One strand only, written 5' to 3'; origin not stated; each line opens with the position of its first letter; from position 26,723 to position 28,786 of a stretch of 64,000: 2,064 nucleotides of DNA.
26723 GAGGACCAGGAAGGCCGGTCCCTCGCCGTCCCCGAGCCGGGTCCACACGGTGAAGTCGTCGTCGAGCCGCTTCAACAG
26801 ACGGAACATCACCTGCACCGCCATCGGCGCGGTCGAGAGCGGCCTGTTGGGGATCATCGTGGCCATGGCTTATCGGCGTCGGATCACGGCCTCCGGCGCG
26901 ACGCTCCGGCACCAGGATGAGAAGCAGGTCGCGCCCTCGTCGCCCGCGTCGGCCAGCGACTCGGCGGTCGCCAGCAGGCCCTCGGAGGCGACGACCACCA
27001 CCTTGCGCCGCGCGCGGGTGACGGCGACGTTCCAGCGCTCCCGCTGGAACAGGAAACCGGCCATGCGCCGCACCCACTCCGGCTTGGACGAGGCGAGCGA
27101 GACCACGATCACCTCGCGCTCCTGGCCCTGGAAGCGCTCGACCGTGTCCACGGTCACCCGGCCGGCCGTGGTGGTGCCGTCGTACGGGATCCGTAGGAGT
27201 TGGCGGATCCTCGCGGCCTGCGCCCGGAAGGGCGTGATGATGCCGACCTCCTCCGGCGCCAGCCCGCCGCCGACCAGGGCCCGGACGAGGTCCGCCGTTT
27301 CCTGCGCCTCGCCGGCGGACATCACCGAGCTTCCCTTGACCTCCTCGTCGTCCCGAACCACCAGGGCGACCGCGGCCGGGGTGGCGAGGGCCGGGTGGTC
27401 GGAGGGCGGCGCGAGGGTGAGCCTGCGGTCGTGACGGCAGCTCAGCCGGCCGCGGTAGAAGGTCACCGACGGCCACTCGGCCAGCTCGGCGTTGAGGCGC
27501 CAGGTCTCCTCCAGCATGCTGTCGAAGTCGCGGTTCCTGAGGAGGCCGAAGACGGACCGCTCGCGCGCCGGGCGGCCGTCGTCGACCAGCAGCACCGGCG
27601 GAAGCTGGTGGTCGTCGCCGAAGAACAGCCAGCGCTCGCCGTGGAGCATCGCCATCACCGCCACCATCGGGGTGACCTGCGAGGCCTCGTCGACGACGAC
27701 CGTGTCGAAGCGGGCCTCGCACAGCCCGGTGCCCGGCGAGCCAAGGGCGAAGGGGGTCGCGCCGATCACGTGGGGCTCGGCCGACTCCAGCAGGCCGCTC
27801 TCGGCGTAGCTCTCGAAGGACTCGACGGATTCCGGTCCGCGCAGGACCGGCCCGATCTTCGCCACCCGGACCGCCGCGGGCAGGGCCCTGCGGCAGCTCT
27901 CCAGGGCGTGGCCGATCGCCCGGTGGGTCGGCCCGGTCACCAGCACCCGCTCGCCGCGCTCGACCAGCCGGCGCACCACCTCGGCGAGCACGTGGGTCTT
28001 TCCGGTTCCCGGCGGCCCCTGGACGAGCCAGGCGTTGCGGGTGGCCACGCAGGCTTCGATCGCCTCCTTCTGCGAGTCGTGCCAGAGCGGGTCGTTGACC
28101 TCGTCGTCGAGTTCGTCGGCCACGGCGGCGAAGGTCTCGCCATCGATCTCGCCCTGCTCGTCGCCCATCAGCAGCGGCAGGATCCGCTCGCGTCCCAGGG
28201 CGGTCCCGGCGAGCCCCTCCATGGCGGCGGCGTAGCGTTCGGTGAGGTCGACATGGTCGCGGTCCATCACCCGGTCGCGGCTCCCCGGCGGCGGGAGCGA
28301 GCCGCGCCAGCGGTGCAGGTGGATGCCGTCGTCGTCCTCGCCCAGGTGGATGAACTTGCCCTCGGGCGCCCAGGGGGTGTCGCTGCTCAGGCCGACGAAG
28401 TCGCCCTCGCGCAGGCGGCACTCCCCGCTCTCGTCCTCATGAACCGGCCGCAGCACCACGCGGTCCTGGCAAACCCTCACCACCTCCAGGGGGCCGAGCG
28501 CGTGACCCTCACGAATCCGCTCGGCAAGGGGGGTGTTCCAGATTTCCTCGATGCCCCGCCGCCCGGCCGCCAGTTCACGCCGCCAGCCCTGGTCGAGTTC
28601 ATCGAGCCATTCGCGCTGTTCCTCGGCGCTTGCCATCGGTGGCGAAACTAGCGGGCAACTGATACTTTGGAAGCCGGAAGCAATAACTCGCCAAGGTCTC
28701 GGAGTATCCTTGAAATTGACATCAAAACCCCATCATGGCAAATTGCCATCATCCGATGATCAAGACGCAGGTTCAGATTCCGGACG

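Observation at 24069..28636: Back-to-back SF1B-like and SF1A-like helicase genes (3-nt spacer) in a tRNA-linked island: candidate undescribed two-motor defence or DNA-end-processing module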

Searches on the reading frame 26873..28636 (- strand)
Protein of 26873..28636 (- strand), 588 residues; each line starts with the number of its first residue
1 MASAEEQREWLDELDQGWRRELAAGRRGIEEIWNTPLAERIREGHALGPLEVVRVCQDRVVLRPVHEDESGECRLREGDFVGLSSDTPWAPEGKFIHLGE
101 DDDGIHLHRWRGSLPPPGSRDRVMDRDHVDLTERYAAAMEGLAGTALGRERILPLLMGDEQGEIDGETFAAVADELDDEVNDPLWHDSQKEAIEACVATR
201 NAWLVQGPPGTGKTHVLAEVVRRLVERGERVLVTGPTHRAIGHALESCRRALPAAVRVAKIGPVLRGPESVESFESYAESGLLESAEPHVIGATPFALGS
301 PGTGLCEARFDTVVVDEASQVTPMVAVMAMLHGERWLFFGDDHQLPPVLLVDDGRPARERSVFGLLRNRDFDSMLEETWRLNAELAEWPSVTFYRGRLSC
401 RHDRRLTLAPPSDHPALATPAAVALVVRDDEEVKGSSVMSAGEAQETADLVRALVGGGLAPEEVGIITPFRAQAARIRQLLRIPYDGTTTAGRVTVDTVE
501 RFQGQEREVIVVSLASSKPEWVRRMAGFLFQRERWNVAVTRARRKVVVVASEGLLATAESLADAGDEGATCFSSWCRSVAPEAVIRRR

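Call 3: search_protein_families(library=pfam, proteins=[window:26873-28636:-], max_evalue=0.01)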
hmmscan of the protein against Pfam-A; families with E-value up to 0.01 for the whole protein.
window:26873-28636:- (588 aa): 13 families
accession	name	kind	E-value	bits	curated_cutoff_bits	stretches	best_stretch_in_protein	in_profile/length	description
PF13087.12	AAA_12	-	5.1e-34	118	27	1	361-551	4-193/195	AAA domain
PF13086.12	AAA_11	-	1.1e-25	91.3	27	2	187-258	4-86/257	AAA domain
PF13245.12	AAA_19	-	4.6e-13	50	25.1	1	189-348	1-132/134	AAA domain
PF13604.12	AAA_30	-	5e-13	49.7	27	1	187-348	4-131/191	AAA domain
PF00270.35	DEAD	-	4.7e-06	26.9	26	1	188-322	3-130/167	DEAD/DEAH box helicase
PF04851.21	ResIII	-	2.2e-05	24.9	22.5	1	186-318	5-134/164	Type III restriction enzyme, res subunit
PF13191.12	AAA_16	-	2.3e-05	25.4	32.6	1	194-250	17-80/167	AAA ATPase domain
PF05127.21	NAT10_TcmA_helicase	-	7.3e-05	23.1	22.7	1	205-331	2-110/176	RNA cytidine acetyltransferase NAT10/TcmA, helicase domain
PF01443.25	Viral_helicase1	-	0.00011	22.6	21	0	204-223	2-21/228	Viral superfamily 1 RNA helicase core domain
PF00580.27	UvrD-helicase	-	0.00013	22.2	23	1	187-237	3-54/271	UvrD/REP helicase N-terminal domain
PF09848.15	SLFN-g3_helicase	-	0.0017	18.2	24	1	202-319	3-89/354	Schlafen group 3, DNA/RNA helicase domain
PF13401.12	AAA_22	-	0.0032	18.2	27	1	200-236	5-42/130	AAA domain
PF25199.1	nSTAND_NTPase5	-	0.0054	17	34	0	200-233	41-75/145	Novel STAND NTPase 5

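Call 4: search_protein_families(library=padloc, proteins=[window:26873-28636:-], max_evalue=0.01)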
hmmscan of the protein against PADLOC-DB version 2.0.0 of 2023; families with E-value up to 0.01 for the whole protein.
window:26873-28636:- (588 aa): 22 families
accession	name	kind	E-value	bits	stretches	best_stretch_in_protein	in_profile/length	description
PDLC03920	MkoA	-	7.7e-57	191.3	2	307-557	787-1081/1112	-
PDLC03921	MkoA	-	4.6e-40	135.3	3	461-554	1479-1569/1607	-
PDLC03924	MkoC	-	7.2e-32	108.4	3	374-557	772-949/1136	-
PDLC02895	DpdJ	-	1.1e-29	100.1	1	190-559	51-461/2112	DpdJ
PDLC05009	PDC-S37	-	1.8e-22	77.1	3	308-351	936-979/1550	-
PDLC01734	typeIV_RecD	-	6.1e-08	29.4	1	187-240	342-394/763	RecD_0_IVD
PDLC05065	PDC-S68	-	6.7e-08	28.8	1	307-348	701-745/1221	-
PDLC05064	PDC-S68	-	3.8e-07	26.2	1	170-348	671-824/1273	-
PDLC02194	Hhe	-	6.7e-07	24.9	1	309-353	1380-1424/1911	-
PDLC03802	RTasHel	-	5.7e-06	23.4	1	190-231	8-52/675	DRT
PDLC04140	mad8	-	1.8e-05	22.4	1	191-238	18-67/314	mads_8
PDLC04476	PDC-M16A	-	5e-05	19.9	1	200-240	25-65/691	-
PDLC01148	RecD_like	-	0.00016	18.1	0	159-238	289-366/719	RecD/Tra ATPase fused to N-terminal HHH domain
PDLC04475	PDC-M16A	-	0.00032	17.3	1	200-240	31-71/721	-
PDLC00132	GajB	-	0.00039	17.2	0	189-232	8-50/625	UrvD helicase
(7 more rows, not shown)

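Call 5: search_protein_families(library=ncbifam, proteins=[window:26873-28636:-], max_evalue=0.01)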
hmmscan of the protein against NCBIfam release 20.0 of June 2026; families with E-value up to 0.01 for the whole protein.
window:26873-28636:- (588 aa): 13 families
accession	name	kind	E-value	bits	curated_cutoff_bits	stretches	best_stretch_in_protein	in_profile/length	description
TIGR00376.1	TIGR00376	hypoth_equivalog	7.9e-54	183.2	348.9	2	306-561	360-620/639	IGHMBP2 family helicase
NF040671.1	PLuB_AAA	exception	2.8e-50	170.8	999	2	308-558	961-1238/1256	PLuB system helicase-like protein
NF058533.1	antiphage_ProA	equivalog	1.8e-21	75.4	1500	3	308-382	1302-1373/1903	anti-phage protein ProA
TIGR01448.2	helicase_RecD2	equivalog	1e-13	50.4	500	1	171-241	304-372/713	SF1B family DNA helicase RecD2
TIGR01447.1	recD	equivalog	3.1e-09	36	310.15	1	188-252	150-220/597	exodeoxyribonuclease V subunit alpha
NF042953.1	Hhe_antiphage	equivalog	7.5e-09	33.5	2000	1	308-348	1280-1320/1797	DUF4011 domain-containing anti-phage protein Hhe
NF008127.0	PRK10875.1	equivalog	2.7e-06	26.2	671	1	163-252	137-227/619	exodeoxyribonuclease V subunit alpha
NF006038.0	PRK08181.1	subfamily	0.00011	21.5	317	1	197-256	104-161/271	transposase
TIGR03819.1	heli_sec_ATPase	hypoth_equivalog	0.0012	18.1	373.15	1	175-233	153-210/340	TadA family conjugal transfer-associated ATPase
TIGR02782.1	TrbB_P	equivalog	0.0034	16.7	304.55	1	175-234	111-172/303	P-type conjugative transfer ATPase TrbB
NF004070.0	PRK05580.2-2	equivalog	0.0043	15.3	921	0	172-235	184-252/729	primosomal protein N'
NF038214.1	IS21_help_AAA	equivalog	0.0065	16.2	200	0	197-232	87-122/232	IS21-like element helper ATPase IstB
NF004072.0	PRK05580.2-4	equivalog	0.0089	14.3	1030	0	176-236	113-173/648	primosomal protein N'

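Call 19: find_homologous_proteins(query=window:26873-28636:-)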
Query window:26873-28636:- (588 aa): 1568 proteins with E <= 0.001 among 8000 candidates; the best 120 are listed.
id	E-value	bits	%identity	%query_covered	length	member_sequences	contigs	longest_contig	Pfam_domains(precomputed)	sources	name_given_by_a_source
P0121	0.0e+0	1321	100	100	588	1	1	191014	PF13087.13,PF13086.13,PF00270.36,PF13604.13,PF13245.13,PF04851.22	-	-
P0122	6.7e-292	987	75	100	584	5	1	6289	PF13087.13,PF13086.13,PF00270.36,PF01443.25,PF13604.13,PF13245.13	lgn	-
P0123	1.4e-286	970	73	100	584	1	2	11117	PF13087.13,PF13086.13,PF00270.36,PF01443.25,PF13604.13,PF13245.13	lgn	-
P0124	6.9e-277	938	71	99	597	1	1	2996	PF13087.13,PF13086.13,PF00270.36,PF13604.13,PF13245.13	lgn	-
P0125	7.4e-272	921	70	100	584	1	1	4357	PF13087.13,PF13086.13,PF00270.36,PF13604.13,PF13245.13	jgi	jgi:DNA replication ATP-dependent helicase Dna2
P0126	1.1e-267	907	68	100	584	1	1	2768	PF13087.13,PF13086.13,PF00270.36,PF13604.13,PF13245.13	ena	-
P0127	1.4e-264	897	69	100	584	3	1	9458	PF13087.13,PF13086.13,PF00270.36,PF01443.25,PF13604.13,PF13245.13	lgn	-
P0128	2.8e-225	767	62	99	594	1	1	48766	PF13087.13,PF13086.13,PF00270.36,PF13604.13,PF13245.13,PF04851.22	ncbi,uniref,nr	ncbi:DEAD/DEAH box helicase [Haloferula sp. A504]|uniref:DEAD/DEAH box helicase n=1 Tax=Haloferula s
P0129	2.5e-221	754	63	98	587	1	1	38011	PF13087.13,PF13086.13,PF00270.36,PF13604.13,PF13245.13,PF04851.22,PF13191.13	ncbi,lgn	-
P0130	3.0e-220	751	60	98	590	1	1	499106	PF13087.13,PF13086.13,PF05127.22,PF00270.36,PF13604.13,PF13245.13,PF04851.22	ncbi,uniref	ncbi:DEAD/DEAH box helicase [Haloferula chungangensis]|uniref:DEAD/DEAH box helicase n=1 Tax=Halofer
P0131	3.0e-218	744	60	98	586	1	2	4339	PF13087.13,PF13086.13,PF00270.36,PF01443.25,PF13604.13,PF13245.13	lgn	-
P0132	5.8e-218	743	61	98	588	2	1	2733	PF13087.13,PF13086.13,PF00270.36,PF13604.13,PF13245.13,PF04851.22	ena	-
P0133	4.4e-216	737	61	96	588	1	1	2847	PF13087.13,PF13086.13,PF00270.36,PF13604.13,PF13245.13,PF04851.22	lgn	-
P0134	1.5e-213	729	60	97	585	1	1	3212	PF13087.13,PF13086.13,PF13604.13,PF13245.13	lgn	-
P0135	2.5e-213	728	60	97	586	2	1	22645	PF13087.13,PF13086.13,PF00270.36,PF01443.25,PF13604.13,PF13245.13,PF04851.22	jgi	-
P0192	7.3e-103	363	39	98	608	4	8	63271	PF13087.13,PF13086.13,PF01443.25,PF13604.13,PF13245.13,PF04851.22,PF00580.28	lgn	-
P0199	2.5e-101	358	41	98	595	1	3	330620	PF13087.13,PF13086.13,PF05127.22,PF13604.13,PF13245.13,PF00580.28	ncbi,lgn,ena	-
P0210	2.9e-100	355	42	90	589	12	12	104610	PF13087.13,PF13086.13,PF05127.22,PF01443.25,PF13604.13,PF13245.13,PF13401.13,PF13191.13,PF00580.28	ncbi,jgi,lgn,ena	jgi:DNA replication ATP-dependent helicase Dna2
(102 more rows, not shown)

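Call 35: predict_structure(alignment_id=A2)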
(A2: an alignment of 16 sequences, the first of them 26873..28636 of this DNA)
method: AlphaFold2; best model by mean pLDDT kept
length: 588 residues; sequences in the alignment: 16
mean_pLDDT: 88.3   pTM: 0.88
mean pLDDT of the five models: 88.3, 88.0, 87.7, 87.6, 86.7
residues with pLDDT >= 90: 373; 70-90: 176; 50-70: 32; < 50: 7
segments of 3 or more residues with pLDDT < 50: 485-489
pLDDT, mean of each block of 10 residues (from residue 1): 85 92 91 91 85 91 73 66 92 87 85 91 89 92 94 91 91 86 81 97 93 95 97 90 93 95 69 90 92 90 88 96 94 96 87 81 91 93 93 93 89 90 89 76 93 92 92 85 53 78 85 93 92 91 94 94 95 87 72
secondary structure, 60 per line:
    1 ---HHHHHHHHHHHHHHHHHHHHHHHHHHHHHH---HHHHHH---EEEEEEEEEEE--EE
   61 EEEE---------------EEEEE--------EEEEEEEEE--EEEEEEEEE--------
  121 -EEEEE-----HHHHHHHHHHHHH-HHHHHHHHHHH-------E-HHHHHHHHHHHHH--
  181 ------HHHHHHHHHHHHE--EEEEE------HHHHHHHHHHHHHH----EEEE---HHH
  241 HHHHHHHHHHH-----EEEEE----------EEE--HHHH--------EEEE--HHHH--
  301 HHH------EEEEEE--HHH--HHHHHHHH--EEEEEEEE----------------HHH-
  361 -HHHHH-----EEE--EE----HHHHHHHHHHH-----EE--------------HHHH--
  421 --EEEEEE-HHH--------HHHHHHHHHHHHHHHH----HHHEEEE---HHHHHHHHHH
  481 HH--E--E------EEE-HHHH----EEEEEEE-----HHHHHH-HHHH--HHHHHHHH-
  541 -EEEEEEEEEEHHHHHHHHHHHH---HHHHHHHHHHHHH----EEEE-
elements in order: H4-33 H37-42 E46-56 E59-64 E80-84 E93-101 E104-112 E122-126 H132-144 H146-156 H166-178 H187-198 E202-206 H213-226 E231-234 H238-251 E257-261 E272-274 H277-280 E289-292 H295-298 E310-315 H323-330 E333-340 H362-366 E372-374 H383-393 H415-418 E423-428 H441-456 E464-467 H471-482 E495-497 H499-502 E507-513 H519-524 H526-529 H532-539 E542-551 H552-563 H567-579 E584-587

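Call 37: search_solved_structures(query=A2, max_evalue=0.001)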
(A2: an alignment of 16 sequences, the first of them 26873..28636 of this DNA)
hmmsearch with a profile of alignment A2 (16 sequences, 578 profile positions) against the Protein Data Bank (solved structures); distinct sequences matched with E-value up to 0.001: 36.
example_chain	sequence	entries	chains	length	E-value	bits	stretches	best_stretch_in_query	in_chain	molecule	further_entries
4b3g_A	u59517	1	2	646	7.5e-62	212.9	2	276-548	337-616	DNA-BINDING PROTEIN SMUBP-2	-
5eax_A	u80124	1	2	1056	9e-62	212.7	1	21-547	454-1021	DNA replication ATP-dependent helicase/nuclease DNA2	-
5eaw_A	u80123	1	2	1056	9e-62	212.7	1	21-547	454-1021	DNA replication ATP-dependent helicase/nuclease DNA2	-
5ean_A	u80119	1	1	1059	9.1e-62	212.7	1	21-547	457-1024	DNA replication ATP-dependent helicase/nuclease DNA2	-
4b3f_X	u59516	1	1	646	1e-61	212.5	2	276-548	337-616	DNA-BINDING PROTEIN SMUBP-2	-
2xzo_A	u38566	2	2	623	3.5e-56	194.3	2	256-547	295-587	REGULATOR OF NONSENSE TRANSCRIPTS 1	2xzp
2gjk_A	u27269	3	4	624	3.5e-56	194.2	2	256-547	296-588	Regulator of nonsense transcripts 1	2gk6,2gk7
9qwn_A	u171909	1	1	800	3.7e-56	194.2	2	256-546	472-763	Isoform 2 of Regulator of nonsense transcripts 1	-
2wjv_A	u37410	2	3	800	9.4e-56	192.8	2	256-547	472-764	REGULATOR OF NONSENSE TRANSCRIPTS 1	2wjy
6ej5_A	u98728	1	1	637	2.2e-55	191.6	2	256-547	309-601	Regulator of nonsense transcripts 1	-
8rd3_A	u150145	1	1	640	6.6e-52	180.1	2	281-546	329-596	ATP-dependent helicase NAM7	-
2xzl_A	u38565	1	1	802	1.5e-51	179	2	281-546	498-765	ATP-DEPENDENT HELICASE NAM7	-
9qdq_A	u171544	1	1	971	2.7e-51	178.1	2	281-546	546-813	ATP-dependent helicase NAM7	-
5mzn_A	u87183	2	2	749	1.9e-49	172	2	297-548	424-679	Helicase SEN1,Helicase SEN1 | Helicase SEN1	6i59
8ram_O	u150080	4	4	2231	3e-48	168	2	297-548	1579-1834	Helicase SEN1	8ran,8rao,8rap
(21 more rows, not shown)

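Call 40: fold_search(model_id=the predicted structure, library=pdb)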
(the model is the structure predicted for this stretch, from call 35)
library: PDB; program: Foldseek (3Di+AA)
matches with E <= 10: 1722; with E <= 0.001: 479
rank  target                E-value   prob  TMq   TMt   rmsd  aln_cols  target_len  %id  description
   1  5ean_A                1.4e-35  1.00  0.75  0.44   5.2       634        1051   21  Crystal structure of Dna2 in complex with a 5' overhang DNA (released 2015-11-18)
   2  5eaw_A                2.6e-33  1.00  0.73  0.43   5.4       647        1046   21  Crystal structure of Dna2 nuclease-helicase (released 2015-11-18)
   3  5eax_A                6.4e-33  1.00  0.75  0.44   5.2       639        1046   22  Crystal structure of Dna2 in complex with an ssDNA (released 2015-11-18)
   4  4b3g_A                5.6e-32  1.00  0.78  0.75   4.6       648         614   20  crystal structure of Ighmbp2 helicase in complex with RNA (released 2012-09-26)
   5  4b3g_B                9.5e-31  1.00  0.75  0.72   4.9       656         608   20  crystal structure of Ighmbp2 helicase in complex with RNA (released 2012-09-26)
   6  2gk6_A                1.2e-30  1.00  0.71  0.69   6.0       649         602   20  Structural and Functional insights into the human Upf1 helicase core (released 2007-01-09)
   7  2xzo_A                3.3e-30  1.00  0.60  0.58   7.8       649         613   20  Upf1 helicase - RNA complex (released 2011-03-30)
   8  8rd3_A                4.9e-30  1.00  0.71  0.67   6.3       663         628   19  Crystal structure of Saccharomyces cerevisiae Nmd4 protein bound to Upf1 helicase domain (released 2024-08-14)
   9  4b3f                  5.2e-30  1.00  0.75  0.71   5.0       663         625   20  crystal structure of Ighmbp2 helicase (released 2012-09-26)
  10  2gjk                  5.5e-30  1.00  0.66  0.64   7.0       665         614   19  Structural and functional insights into the human Upf1 helicase core (released 2007-01-09)
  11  9qwn_A                1.8e-29  1.00  0.70  0.53   6.9       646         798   20  Human UPF1 in complex with the histone stem loop RNA (released 2025-12-03)
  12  2xzp                  2.7e-29  1.00  0.68  0.65   7.3       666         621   19  Upf1 helicase (released 2011-03-30)
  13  2wjv_B                4.0e-29  1.00  0.68  0.54   6.5       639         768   20  Crystal structure of the complex between human nonsense mediated decay factors UPF1 and UPF2 (released 2009-07-07)
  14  2xzl_A                4.0e-29  1.00  0.60  0.48   8.7       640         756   19  Upf1-RNA complex (released 2011-03-30)
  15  6ej5                  4.5e-29  1.00  0.71  0.70   6.2       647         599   20  A conserved structural element in the RNA helicase UPF1 regulates its catalytic activity in an isoform-specific manner (released 2018-01-24)
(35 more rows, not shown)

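Call 50: find_encoding_contigs(protein=P0199, flank=10000, max_places=2)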
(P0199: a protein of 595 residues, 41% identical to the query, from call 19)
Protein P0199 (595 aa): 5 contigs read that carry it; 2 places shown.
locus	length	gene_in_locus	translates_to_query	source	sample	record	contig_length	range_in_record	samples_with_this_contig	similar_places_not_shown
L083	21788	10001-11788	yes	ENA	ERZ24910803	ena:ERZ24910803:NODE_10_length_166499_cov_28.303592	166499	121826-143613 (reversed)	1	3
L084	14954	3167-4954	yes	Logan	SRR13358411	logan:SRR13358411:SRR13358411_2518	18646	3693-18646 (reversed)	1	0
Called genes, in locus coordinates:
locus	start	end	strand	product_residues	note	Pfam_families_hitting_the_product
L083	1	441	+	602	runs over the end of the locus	-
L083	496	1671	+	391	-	PF10082:BBP2_2 (faint)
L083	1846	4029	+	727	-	PF02706:Wzz, PF01656:CbiA (faint), PF13614:AAA_31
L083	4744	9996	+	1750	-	PF13195:DUF4011, PF13086:AAA_11, PF13245:AAA_19 (faint), PF13604:AAA_30 (weak), PF13086:AAA_11, PF13087:AAA_12, PF18741:MTES_1575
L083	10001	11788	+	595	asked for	PF13086:AAA_11, PF13604:AAA_30, PF00580:UvrD-helicase (weak), PF13245:AAA_19, PF05127:NAT10_TcmA_helicase (weak), PF13086:AAA_11, PF13087:AAA_12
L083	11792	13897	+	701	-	PF13361:UvrD_C (faint)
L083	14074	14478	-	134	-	PF00072:Response_reg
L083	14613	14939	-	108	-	PF03779:SPW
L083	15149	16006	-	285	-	PF00561:Abhydrolase_1, PF12146:Hydrolase_4, PF12697:Abhydrolase_6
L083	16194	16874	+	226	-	PF25084:LbH_EIF2B, PF00132:Hexapep (weak), PF25087:GMPPB_C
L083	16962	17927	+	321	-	PF00579:tRNA-synt_1b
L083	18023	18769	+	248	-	PF00480:ROK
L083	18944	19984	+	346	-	-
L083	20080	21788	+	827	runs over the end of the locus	PF01564:Spermine_synth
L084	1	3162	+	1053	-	?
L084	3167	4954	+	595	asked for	PF13086:AAA_11, PF13604:AAA_30, PF00580:UvrD-helicase (weak), PF13245:AAA_19, PF05127:NAT10_TcmA_helicase (weak), PF13086:AAA_11, PF13087:AAA_12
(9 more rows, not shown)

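Call 51: find_encoding_contigs(protein=P0210, flank=10000, max_places=3)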
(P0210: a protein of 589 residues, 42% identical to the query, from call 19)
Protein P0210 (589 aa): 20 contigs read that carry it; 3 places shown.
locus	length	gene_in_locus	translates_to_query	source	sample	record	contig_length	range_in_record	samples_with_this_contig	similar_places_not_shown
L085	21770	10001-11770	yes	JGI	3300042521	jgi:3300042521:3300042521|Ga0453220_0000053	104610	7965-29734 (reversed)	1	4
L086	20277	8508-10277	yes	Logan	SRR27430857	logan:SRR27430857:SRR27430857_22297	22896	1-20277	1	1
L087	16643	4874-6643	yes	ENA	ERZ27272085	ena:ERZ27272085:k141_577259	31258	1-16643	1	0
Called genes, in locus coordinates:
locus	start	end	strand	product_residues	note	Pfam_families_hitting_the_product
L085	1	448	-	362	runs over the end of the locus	PF00902:TatC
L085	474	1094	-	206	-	PF00293:NUDIX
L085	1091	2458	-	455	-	PF00206:Lyase_1, PF14698:ASL_C2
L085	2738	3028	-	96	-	-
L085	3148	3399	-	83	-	-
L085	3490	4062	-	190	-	PF04542:Sigma70_r2, PF08281:Sigma70_r4_2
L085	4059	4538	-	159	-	-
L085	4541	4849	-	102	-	-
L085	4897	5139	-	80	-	-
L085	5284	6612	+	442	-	PF22842:Pel9A-like_beta_helix, PF14592:Chondroitinas_B, PF13229:Beta_helix (faint)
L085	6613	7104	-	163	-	PF01475:FUR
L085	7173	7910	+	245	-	PF01551:Peptidase_M23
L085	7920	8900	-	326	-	-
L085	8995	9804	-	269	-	PF01656:CbiA, PF02374:ArsA_ATPase (weak), PF06564:CBP_BcsQ, PF07015:VirC1 (faint), PF10609:ParA, PF13614:AAA_31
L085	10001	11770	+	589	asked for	PF00580:UvrD-helicase (faint), PF13086:AAA_11, PF13604:AAA_30, PF01443:Viral_helicase1 (faint), PF13245:AAA_19, PF05127:NAT10_TcmA_helicase (weak), PF13086:AAA_11, PF13087:AAA_12, +2 more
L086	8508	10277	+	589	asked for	PF00580:UvrD-helicase (faint), PF13086:AAA_11, PF13604:AAA_30, PF01443:Viral_helicase1 (faint), PF13245:AAA_19, PF05127:NAT10_TcmA_helicase (weak), PF13086:AAA_11, PF13087:AAA_12, +2 more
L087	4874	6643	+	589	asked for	PF00580:UvrD-helicase (faint), PF13086:AAA_11, PF13604:AAA_30, PF01443:Viral_helicase1 (faint), PF13245:AAA_19, PF05127:NAT10_TcmA_helicase (weak), PF13086:AAA_11, PF13087:AAA_12, +2 more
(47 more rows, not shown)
